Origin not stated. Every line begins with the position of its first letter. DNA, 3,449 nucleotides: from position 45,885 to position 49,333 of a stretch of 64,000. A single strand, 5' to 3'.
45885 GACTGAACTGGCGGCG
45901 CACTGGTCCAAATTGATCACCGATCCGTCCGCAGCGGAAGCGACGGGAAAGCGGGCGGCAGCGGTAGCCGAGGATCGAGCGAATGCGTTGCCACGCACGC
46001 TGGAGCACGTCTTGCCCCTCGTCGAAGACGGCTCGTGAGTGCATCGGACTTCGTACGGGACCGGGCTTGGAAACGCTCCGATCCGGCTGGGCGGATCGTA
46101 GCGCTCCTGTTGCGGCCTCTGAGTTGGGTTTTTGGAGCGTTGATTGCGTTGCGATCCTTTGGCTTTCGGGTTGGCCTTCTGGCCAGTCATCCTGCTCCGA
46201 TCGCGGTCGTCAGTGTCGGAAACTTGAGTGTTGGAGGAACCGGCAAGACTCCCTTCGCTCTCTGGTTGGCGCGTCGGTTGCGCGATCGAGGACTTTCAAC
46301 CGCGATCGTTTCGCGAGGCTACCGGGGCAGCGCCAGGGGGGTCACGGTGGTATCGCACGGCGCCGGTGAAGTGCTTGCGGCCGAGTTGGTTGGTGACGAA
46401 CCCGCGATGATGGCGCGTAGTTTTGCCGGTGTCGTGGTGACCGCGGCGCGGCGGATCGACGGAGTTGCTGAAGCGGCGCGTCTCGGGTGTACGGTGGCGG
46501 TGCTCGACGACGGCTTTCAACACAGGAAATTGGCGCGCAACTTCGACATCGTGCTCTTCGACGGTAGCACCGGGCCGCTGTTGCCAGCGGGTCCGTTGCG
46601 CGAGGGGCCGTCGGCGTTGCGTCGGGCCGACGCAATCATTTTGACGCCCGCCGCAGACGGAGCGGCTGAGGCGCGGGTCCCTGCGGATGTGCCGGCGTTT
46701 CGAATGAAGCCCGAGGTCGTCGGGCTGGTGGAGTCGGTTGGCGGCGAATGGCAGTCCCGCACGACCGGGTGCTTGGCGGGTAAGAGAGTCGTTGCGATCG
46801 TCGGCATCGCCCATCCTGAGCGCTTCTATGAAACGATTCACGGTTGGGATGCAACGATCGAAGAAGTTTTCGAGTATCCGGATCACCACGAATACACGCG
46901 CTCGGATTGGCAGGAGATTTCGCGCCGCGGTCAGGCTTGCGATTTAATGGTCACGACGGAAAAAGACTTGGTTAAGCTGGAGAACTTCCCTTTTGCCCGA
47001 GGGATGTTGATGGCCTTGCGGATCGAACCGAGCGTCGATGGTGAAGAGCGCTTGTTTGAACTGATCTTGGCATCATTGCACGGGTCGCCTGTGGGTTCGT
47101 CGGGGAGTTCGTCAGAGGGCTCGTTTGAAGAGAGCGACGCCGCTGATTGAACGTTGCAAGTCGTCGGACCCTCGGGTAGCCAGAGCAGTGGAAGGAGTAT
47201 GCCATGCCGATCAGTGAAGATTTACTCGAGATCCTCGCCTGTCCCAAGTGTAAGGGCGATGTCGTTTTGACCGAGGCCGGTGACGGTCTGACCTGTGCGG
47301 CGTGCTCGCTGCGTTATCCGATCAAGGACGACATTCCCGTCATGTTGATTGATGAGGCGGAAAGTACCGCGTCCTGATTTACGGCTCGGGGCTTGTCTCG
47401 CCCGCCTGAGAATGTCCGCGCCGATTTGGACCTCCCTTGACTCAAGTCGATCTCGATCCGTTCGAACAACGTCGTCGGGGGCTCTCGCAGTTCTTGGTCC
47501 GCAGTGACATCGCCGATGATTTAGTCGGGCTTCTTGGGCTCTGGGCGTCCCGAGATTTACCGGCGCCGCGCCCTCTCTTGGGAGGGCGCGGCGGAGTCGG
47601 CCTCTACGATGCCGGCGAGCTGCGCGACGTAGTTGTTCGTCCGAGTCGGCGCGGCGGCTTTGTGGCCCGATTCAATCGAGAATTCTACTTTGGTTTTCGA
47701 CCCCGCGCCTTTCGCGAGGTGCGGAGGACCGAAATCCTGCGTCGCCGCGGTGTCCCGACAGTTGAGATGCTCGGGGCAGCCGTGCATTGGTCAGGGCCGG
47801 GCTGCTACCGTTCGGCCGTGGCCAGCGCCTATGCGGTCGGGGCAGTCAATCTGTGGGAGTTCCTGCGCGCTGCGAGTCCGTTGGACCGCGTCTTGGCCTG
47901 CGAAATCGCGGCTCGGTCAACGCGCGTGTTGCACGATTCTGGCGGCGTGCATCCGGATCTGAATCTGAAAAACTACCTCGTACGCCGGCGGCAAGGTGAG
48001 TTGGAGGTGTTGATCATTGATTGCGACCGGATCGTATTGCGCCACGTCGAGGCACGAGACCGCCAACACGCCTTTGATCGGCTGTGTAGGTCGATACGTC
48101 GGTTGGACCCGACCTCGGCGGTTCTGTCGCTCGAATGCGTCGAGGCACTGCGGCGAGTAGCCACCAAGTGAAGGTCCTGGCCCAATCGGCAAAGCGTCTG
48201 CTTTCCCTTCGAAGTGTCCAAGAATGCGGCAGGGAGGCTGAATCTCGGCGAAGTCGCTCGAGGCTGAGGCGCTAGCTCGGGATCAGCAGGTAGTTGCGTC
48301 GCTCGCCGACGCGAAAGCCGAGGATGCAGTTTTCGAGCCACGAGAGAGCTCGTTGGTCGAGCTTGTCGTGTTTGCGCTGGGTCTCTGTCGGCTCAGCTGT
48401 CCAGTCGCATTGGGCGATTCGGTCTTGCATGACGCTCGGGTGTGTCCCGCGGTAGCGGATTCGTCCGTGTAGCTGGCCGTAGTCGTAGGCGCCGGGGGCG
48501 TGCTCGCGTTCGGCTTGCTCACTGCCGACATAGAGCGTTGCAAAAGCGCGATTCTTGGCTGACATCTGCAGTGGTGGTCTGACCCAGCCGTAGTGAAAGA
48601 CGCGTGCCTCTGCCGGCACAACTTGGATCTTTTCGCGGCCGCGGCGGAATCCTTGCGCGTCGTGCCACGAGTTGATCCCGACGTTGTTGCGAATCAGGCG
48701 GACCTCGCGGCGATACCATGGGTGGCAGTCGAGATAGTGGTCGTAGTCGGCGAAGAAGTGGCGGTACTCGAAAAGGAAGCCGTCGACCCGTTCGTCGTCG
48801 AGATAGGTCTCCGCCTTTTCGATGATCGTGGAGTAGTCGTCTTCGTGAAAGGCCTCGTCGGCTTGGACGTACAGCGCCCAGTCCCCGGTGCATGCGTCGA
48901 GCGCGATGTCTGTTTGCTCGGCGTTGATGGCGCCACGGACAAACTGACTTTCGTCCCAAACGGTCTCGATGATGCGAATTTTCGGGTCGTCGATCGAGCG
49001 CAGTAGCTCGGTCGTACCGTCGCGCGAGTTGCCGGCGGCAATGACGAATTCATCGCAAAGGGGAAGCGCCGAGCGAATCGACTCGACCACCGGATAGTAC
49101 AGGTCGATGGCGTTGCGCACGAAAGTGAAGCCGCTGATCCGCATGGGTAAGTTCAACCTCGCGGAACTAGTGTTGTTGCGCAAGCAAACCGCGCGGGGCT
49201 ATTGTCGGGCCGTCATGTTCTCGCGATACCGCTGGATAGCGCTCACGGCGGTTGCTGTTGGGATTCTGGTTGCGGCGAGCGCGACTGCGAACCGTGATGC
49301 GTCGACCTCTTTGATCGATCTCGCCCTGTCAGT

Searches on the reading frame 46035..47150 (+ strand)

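Call 70: search_protein_families(library=pfam, max_evalue=0.001, proteins=[window:46035-47150:+])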
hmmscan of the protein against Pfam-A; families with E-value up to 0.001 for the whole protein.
window:46035-47150:+ (371 aa): 1 family
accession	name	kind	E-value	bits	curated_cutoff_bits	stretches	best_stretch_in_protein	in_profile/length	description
PF02606.20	LpxK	-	1.6e-87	294.1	27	1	23-347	2-326/328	Tetraacyldisaccharide-1-P 4'-kinase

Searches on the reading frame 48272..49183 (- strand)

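Call 70: search_protein_families(library=pfam, max_evalue=0.001, proteins=[window:48272-49183:-])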
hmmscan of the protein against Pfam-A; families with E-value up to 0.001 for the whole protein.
window:48272-49183:- (303 aa): 2 families
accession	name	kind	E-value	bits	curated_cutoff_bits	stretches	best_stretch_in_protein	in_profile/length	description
PF00535.33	Glycos_transf_2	-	1.8e-07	31.7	23.3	1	30-180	14-161/168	Glycosyl transferase family 2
PF13704.12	Glyco_tranf_2_4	-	2.3e-05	25.2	27.5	1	43-116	19-88/98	Glycosyl transferase family 2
